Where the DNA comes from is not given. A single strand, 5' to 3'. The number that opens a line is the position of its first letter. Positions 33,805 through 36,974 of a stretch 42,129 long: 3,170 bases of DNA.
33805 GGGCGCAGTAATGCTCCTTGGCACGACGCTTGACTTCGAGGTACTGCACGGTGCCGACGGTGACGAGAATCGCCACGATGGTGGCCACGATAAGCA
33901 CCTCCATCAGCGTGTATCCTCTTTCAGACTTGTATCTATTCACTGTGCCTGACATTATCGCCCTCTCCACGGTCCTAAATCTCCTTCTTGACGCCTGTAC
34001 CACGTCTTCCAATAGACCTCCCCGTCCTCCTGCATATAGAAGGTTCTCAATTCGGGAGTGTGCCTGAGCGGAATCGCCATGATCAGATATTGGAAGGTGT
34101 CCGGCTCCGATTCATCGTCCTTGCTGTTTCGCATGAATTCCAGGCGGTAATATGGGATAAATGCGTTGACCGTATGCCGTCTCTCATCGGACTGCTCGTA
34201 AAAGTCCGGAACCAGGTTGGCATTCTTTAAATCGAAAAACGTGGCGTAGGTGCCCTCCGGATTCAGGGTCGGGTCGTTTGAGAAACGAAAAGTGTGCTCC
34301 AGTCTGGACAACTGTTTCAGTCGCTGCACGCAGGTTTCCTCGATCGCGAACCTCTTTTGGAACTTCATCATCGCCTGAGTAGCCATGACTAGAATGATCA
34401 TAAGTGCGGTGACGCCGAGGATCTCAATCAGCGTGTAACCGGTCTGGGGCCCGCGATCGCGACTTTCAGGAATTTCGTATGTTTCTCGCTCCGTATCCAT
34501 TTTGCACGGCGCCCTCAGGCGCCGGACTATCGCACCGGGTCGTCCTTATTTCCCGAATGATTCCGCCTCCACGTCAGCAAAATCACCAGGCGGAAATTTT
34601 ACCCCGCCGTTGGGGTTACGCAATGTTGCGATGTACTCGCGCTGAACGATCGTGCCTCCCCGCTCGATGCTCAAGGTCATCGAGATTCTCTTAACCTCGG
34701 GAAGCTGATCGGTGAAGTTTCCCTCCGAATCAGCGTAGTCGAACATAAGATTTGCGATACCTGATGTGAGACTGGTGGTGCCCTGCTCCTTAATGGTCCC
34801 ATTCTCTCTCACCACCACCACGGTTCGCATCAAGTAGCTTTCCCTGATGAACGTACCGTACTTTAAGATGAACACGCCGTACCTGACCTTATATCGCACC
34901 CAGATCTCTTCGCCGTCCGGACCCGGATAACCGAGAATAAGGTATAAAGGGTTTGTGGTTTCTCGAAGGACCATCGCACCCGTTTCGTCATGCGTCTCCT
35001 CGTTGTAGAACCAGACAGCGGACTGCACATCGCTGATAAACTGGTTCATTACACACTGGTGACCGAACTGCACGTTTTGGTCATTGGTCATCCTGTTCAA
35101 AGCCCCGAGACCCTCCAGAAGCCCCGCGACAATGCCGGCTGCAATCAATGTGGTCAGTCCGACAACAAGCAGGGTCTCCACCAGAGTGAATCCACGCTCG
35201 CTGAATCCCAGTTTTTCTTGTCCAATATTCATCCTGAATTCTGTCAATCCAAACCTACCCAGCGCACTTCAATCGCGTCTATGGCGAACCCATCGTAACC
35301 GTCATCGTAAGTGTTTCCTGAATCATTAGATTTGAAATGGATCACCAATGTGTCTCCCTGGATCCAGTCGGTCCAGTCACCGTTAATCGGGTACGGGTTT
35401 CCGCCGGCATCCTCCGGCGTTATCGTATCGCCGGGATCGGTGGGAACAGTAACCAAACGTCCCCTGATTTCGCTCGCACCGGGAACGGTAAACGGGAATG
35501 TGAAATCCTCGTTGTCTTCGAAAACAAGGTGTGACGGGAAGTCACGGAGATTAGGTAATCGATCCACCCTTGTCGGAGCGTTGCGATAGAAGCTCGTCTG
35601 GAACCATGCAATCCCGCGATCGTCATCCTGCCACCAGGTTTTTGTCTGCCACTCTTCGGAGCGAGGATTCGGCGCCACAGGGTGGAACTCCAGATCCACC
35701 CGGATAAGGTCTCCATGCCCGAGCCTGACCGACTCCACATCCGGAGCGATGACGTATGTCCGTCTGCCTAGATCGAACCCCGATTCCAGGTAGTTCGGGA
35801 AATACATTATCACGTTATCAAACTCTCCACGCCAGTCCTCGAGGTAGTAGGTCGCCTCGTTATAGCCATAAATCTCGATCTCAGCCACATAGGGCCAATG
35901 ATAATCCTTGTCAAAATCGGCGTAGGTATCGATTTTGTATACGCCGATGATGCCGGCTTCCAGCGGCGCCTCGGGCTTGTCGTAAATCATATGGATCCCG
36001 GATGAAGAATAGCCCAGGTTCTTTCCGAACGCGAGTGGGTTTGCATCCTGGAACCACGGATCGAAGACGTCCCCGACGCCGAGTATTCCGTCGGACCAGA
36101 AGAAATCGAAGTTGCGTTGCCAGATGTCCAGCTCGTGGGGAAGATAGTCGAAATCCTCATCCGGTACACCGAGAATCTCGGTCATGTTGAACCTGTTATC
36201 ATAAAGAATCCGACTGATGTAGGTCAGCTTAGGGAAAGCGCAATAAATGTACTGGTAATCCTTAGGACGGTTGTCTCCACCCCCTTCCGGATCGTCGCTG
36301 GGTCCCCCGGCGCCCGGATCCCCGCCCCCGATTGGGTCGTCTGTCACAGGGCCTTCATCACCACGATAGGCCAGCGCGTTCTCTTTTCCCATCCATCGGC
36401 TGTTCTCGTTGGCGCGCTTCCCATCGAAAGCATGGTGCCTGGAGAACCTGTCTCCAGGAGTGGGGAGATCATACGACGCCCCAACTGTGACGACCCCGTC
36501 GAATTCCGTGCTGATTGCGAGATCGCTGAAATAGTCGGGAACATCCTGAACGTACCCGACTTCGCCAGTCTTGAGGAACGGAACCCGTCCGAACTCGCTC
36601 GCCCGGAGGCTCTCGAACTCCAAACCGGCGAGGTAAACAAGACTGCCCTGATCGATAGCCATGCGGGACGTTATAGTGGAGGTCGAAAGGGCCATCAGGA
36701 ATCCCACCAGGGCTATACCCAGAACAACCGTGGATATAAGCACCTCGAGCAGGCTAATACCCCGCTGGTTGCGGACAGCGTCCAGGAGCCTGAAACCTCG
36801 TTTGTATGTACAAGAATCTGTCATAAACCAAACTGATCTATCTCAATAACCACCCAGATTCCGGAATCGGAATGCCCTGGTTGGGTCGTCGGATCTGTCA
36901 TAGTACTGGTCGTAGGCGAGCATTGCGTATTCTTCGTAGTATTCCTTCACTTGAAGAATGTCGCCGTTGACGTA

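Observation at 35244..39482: Giant minor pilins built from CUB-like beta-sandwich modules, with no PilY1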

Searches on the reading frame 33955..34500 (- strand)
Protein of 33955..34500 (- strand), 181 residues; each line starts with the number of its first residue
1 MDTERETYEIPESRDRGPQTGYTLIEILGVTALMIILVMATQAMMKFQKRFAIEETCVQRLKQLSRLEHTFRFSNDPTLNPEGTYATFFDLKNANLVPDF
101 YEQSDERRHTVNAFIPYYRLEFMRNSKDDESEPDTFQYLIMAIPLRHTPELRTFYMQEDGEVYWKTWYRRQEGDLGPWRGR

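Call 4: search_protein_families(library=pfam, proteins=[window:33955-34500:-], max_evalue=1)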
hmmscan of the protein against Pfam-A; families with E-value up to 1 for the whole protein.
window:33955-34500:- (181 aa): 2 families
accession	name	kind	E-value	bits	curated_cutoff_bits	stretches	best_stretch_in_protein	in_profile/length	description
PF07963.17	N_methyl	-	0.016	15.2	21.2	1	19-40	4-25/27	Prokaryotic N-terminal methylation motif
PF15216.11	TSLP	-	0.094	13.1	27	1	39-71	91-123/125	Thymic stromal lymphopoietin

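Call 56: search_protein_families(library=ncbifam, proteins=[window:33955-34500:-], max_evalue=0.01)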
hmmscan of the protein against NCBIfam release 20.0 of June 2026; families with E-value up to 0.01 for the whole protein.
window:33955-34500:- (181 aa): 1 family
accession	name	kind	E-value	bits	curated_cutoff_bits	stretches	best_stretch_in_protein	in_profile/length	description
NF007800.0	PRK10506.1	equivalog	0.00039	20.3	158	1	18-75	7-65/163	prepilin peptidase-dependent protein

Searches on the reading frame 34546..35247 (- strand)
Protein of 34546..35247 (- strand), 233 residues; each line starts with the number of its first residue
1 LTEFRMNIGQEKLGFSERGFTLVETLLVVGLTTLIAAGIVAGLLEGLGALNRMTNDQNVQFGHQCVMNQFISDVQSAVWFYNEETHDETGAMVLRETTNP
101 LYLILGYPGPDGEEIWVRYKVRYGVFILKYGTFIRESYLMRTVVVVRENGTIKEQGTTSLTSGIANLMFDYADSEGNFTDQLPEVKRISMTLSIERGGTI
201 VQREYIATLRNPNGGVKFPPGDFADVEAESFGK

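Call 4: search_protein_families(library=pfam, proteins=[window:34546-35247:-], max_evalue=1)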
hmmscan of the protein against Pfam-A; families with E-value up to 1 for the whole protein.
window:34546-35247:- (233 aa): 3 families
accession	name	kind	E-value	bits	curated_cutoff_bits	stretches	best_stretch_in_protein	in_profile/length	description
PF07963.17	N_methyl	-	0.0027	17.7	21.2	1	17-39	4-26/27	Prokaryotic N-terminal methylation motif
PF24000.1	DUF7316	-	0.19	12.8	27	0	106-131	14-27/78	Family of unknown function (DUF7316)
PF06713.17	bPH_4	-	0.25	11.9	22.9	1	118-157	2-40/74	Bacterial PH domain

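Call 36: search_protein_families(library=ncbifam, proteins=[window:34546-35247:-], max_evalue=0.1)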
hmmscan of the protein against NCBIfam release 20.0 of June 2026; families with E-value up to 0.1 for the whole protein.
window:34546-35247:- (233 aa): 3 families
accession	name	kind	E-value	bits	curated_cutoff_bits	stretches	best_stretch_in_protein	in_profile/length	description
TIGR01708.2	typeII_sec_gspH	equivalog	0.047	13.7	80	1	17-41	1-25/169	type II secretion system minor pseudopilin GspH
NF040982.1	ComGD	equivalog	0.072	13.5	70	1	17-39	1-23/139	competence type IV pilus minor pilin ComGD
NF041002.1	pilin_ComGF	equivalog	0.087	13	80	0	17-77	1-59/139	competence type IV pilus minor pilin ComGF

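Call 58: search_solved_structures(query=A5, max_evalue=10, show_alignments=1)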
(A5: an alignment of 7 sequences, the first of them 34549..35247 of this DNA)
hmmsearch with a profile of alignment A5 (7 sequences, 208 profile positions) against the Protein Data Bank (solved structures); distinct sequences matched with E-value up to 10: 8.
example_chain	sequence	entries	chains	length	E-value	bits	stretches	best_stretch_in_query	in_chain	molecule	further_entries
9egp_A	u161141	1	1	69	0.074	15.8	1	2-26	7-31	Geopilin domain 1 protein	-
7tgg_A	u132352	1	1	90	0.16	14.7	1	2-26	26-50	Geopilin domain 1 protein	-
9iuf_A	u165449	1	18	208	0.17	14.6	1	7-49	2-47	CFA/III pilin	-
8uhf_A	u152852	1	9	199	0.2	14.4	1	7-46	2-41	Toxin co-regulated pilin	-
6nps_A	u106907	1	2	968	0.32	13.7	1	51-112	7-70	AxyAgu115A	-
9laa_A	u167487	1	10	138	0.94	12.2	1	3-26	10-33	Type IV pilin protein PilA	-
9irc_B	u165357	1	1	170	1.3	11.7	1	108-162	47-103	TLR adapter interacting with SLC15A4 on the lysosome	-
6xxd_A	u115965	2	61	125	2.1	11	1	6-58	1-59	PilA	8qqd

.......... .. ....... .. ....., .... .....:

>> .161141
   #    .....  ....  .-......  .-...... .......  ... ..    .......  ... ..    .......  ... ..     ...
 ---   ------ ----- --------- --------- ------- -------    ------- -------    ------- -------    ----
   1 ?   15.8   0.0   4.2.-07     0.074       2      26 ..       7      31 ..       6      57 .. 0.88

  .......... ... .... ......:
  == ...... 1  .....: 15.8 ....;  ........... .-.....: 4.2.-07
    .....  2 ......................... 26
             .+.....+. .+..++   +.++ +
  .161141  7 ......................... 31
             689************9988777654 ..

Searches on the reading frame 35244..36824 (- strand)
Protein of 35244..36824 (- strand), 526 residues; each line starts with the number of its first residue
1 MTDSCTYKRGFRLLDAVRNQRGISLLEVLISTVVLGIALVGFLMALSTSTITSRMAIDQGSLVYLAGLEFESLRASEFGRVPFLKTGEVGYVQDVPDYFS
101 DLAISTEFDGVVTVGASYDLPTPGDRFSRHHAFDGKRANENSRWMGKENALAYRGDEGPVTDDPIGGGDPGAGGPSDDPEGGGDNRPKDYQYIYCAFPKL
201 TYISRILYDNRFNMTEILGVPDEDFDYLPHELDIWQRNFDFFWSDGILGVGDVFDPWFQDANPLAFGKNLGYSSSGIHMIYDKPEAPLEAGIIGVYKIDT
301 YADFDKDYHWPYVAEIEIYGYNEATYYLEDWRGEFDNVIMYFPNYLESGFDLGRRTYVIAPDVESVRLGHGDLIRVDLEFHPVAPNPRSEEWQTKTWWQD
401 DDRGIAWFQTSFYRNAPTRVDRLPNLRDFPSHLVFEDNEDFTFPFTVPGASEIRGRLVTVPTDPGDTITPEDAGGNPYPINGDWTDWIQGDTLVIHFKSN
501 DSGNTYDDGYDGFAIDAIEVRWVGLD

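Call 4: search_protein_families(library=pfam, proteins=[window:35244-36824:-], max_evalue=1)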
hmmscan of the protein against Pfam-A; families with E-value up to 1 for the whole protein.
window:35244-36824:- (526 aa): 1 family
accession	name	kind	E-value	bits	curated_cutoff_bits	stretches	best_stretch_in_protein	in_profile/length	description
PF07963.17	N_methyl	-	2.7e-05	24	21.2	1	18-41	2-25/27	Prokaryotic N-terminal methylation motif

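Call 11: find_homologous_proteins(query=window:35244-36824:-, max_evalue=0.001)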
Query window:35244-36824:- (526 aa): 30 proteins with E <= 0.001 among 8000 candidates.
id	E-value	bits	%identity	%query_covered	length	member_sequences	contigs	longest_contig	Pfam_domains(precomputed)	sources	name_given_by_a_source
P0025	0.0e+0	1242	100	100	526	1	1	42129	-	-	-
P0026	8.2e-200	683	58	98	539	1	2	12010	-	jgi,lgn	jgi:prepilin-type N-terminal cleavage/methylation domain-containing protein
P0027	2.5e-188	645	54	99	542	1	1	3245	-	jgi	jgi:type II secretory pathway pseudopilin PulG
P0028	1.5e-184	633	53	98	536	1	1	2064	-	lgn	-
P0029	4.9e-184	631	55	97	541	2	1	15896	PF07963.18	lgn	-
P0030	1.4e-179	617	52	98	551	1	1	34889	-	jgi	jgi:type II secretory pathway pseudopilin PulG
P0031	1.9e-178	613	55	97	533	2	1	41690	-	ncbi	-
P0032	3.6e-174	599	54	95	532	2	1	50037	-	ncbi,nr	ncbi:MAG: hypothetical protein NTY09_09000 [bacterium]|nr:hypothetical protein [bacterium]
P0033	1.0e-172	594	52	95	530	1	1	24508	-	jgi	jgi:type II secretory pathway pseudopilin PulG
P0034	1.8e-170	586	54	97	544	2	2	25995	-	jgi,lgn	-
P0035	7.4e-170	584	53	98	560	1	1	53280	-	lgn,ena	-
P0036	1.1e-169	584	53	95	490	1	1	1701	-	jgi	jgi:type II secretory pathway pseudopilin PulG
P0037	1.5e-168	580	54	96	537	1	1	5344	-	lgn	-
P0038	1.7e-168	580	51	98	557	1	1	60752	-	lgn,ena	-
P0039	8.9e-168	578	53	97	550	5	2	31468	-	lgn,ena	-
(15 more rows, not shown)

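Call 18: search_solved_structures(query=A2, max_evalue=10, show_alignments=2)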
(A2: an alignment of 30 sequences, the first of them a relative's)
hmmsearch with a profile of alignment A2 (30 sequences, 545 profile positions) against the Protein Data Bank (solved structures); distinct sequences matched with E-value up to 10: 14.
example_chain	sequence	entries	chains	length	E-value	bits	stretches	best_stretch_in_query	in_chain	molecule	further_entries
3dem_A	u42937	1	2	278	0.016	17.1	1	440-539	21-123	Complement factor MASP-3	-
4aqb_A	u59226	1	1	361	0.027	16.4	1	440-539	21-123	MANNAN-BINDING LECTIN SERINE PROTEASE 1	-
1lpj_A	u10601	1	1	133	0.39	12.5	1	449-517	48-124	Retinol-binding protein IV, cellular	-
6at8_A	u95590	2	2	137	0.4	12.5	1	449-518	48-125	Retinoid-binding protein 7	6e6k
6f39_A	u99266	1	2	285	0.55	12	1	440-530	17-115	Complement C1r subcomponent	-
6f1c_A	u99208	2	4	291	0.57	12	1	440-530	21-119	Complement C1r subcomponent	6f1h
7tgg_A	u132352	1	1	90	0.84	11.4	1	7-40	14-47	Geopilin domain 1 protein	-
5fww_B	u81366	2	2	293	0.89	11.3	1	448-519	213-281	KREMEN PROTEIN 1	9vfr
7bzt_E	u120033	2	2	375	0.96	11.2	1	448-520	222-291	KRM1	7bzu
6snw_E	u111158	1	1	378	0.98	11.2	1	448-520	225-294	Kremen protein 1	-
1szb_A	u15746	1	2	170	1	11.1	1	440-529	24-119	mannose binding lectin-associated serine protease-2 related protein, MAp19 (19kDa)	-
5fws_A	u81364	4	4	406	1.1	11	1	448-520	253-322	KREMEN PROTEIN 1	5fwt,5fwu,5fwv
26di_A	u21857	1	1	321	1.2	10.9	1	408-482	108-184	NAD(P)H dependent protein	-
9hih_L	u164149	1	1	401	1.4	10.7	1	132-183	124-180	mIL-2_LN35_S4B6_LC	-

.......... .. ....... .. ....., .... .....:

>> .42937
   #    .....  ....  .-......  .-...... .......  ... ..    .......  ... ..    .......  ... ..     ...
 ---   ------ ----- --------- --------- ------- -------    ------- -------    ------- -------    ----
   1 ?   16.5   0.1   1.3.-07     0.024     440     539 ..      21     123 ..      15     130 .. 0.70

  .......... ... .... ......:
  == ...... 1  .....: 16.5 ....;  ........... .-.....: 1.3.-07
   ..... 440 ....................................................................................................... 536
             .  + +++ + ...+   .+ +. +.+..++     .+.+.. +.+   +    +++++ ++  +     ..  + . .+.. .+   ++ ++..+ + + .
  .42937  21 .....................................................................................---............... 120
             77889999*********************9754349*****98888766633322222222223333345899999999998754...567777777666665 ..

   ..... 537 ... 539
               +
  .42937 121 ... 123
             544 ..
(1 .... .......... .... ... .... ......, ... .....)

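Call 26: predict_structure(alignment_id=A2)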
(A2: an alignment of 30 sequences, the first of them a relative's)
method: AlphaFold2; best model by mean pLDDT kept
length: 526 residues; sequences in the alignment: 30
mean_pLDDT: 65.1   pTM: 0.49
mean pLDDT of the five models: 65.1, 64.9, 55.4, 54.3, 51.2
residues with pLDDT >= 90: 43; 70-90: 206; 50-70: 151; < 50: 126
segments of 3 or more residues with pLDDT < 50: 1-24, 44-57, 77-86, 153-185, 213-233, 305-307, 369-371, 414-427
pLDDT, mean of each block of 10 residues (from residue 1): 29 32 49 59 45 44 64 52 50 64 88 86 74 72 69 40 27 25 48 92 85 42 37 63 90 83 80 66 84 87 53 82 69 78 74 79 63 72 65 76 69 45 44 69 70 79 78 88 87 82 66 79 53
secondary structure, 60 per line:
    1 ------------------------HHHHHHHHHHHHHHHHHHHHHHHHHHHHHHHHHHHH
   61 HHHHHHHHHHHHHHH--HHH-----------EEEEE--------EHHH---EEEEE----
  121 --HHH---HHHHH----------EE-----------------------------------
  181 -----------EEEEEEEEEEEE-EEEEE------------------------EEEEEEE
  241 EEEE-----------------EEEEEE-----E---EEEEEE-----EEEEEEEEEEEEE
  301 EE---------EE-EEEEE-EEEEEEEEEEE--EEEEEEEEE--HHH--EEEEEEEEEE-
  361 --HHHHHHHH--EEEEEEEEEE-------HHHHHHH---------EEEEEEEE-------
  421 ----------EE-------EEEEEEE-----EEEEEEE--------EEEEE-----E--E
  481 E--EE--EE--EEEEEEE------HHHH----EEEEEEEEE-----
elements in order: H25-75 E92-96 E112-116 H129-133 E192-203 E205-209 E234-244 E262-267 E277-282 E288-302 E315-319 E321-331 E334-342 E350-359 H363-370 E373-382 H390-396 E406-413 E440-446 E452-458 E467-471 E492-498 H505-508 E513-521

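Call 29: search_protein_families(library=pfam, alignment_id=A2, max_evalue=1)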
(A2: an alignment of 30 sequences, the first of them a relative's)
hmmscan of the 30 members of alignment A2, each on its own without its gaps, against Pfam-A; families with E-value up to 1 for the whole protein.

A. member 1, P0025 (526 aa): 1 family
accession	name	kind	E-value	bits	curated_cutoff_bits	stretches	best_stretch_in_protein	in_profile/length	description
PF07963.17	N_methyl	-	2.7e-05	24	21.2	1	18-41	2-25/27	Prokaryotic N-terminal methylation motif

B. families by the number of members that match (of 30 scanned): 8 families
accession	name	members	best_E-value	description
PF07963.17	N_methyl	22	1.5e-05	Prokaryotic N-terminal methylation motif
PF09960.14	DUF2194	1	0.0017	Uncharacterised protein conserved in bacteria (DUF2194)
PF00754.31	F5_F8_type_C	1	0.049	F5/8 type C domain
PF10425.15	SdrG_C_C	1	0.1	C-terminus of bacterial fibrinogen-binding adhesin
PF22633.2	F5_F8_type_C_2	1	0.1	NedA-like, galactose-binding domain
PF04932.20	Wzy_C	1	0.14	O-Antigen ligase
PF16566.10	CREPT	1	0.2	Cell-cycle alteration and expression-elevated protein in tumour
PF03597.20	FixS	1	0.86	Cytochrome oxidase maturation protein cbb3-type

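Call 31: fold_search(model_id=the predicted structure, library=pdb)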
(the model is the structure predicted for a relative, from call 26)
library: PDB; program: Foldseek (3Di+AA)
matches with E <= 10: 786; with E <= 0.001: 55
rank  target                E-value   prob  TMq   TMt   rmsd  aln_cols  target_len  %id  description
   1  8ayr_A                2.9e-06  1.00  0.21  0.17  14.3       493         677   10  Sialidases and Fucosidases of Akkermansia muciniphila are key for rapid growth on colonic mucin and nutrient sharing a (released 2023-03-01)
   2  8ayr_B                1.6e-05  1.00  0.20  0.17  14.3       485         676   10  Sialidases and Fucosidases of Akkermansia muciniphila are key for rapid growth on colonic mucin and nutrient sharing a (released 2023-03-01)
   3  4zy9_A                1.7e-05  1.00  0.22  0.77   3.6       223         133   13  X-ray crystal structure of selenomethionine-labelled V110M mutant of chitosan-binding module 1 derived from chitosanas (released 2016-04-13)
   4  7jnf                  2.5e-05  1.00  0.22  0.28  15.4       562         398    8  The structure of CBM32-1 and CBM32-2 domains from Clostridium perfringens ZmpB in complex with GalNAc (released 2021-02-03)
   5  2xqx_B                3.9e-05  1.00  0.22  0.69   6.5       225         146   10  Structure of the family 32 carbohydrate-binding module from Streptococcus pneumoniae EndoD (released 2010-11-03)
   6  2v72                  5.0e-05  1.00  0.23  0.76   3.9       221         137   12  The structure of the family 32 CBM from C. perfringens NanJ in complex with galactose (released 2007-08-21)
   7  6tr4_A                5.0e-05  1.00  0.22  0.23   5.2       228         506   12  Ruminococcus gnavus GH29 fucosidase E1_10125 D221A mutant in complex with fucose (released 2020-10-28)
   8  7jnb                  6.2e-05  1.00  0.22  0.28  15.7       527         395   10  The structure of CBM32-1 and CBM32-2 domains from Clostridium perfringens ZmpB in complex with GalNAc (released 2021-02-03)
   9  3cqo_A                8.1e-05  1.00  0.21  0.36  18.1       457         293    9  Crystal structure of a f-lectin (fucolectin) from morone saxatilis (striped bass) serum (released 2009-04-28)
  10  1k12                  1.0e-04  1.00  0.23  0.69   5.3       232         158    9  Fucose Binding lectin (released 2002-07-31)
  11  6tr3                  1.1e-04  1.00  0.22  0.23   5.2       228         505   12  Ruminococcus gnavus GH29 fucosidase E1_10125 in complex with fucose (released 2020-10-28)
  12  9g8h_A                1.1e-04  1.00  0.21  0.18  14.3       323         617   12  Crystal structure of a galactose oxidase in complex with galactose (released 2025-08-06)
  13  2eid                  1.2e-04  1.00  0.21  0.18  16.5       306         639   12  Galactose Oxidase W290G mutant (released 2007-04-24)
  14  4ui9_L                1.4e-04  1.00  0.20  0.53   5.7       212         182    8  Atomic structure of the human Anaphase-Promoting Complex (released 2015-06-17)
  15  2xqx_A                1.5e-04  1.00  0.22  0.68   6.6       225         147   10  Structure of the family 32 carbohydrate-binding module from Streptococcus pneumoniae EndoD (released 2010-11-03)
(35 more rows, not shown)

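Call 36: search_protein_families(library=ncbifam, proteins=[window:35244-36824:-], max_evalue=0.1)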
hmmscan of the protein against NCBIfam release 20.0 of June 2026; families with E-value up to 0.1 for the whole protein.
window:35244-36824:- (526 aa): 2 families
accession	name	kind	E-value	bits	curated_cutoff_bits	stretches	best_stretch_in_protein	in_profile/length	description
TIGR02523.1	type_IV_pilV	equivalog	0.016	15.7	52.2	1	20-53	1-33/139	type IV pilus modification protein PilV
TIGR02532.1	IV_pilin_GFxxxE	domain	0.036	13.9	16.3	1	20-41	1-22/24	prepilin-type N-terminal cleavage/methylation domain-containing protein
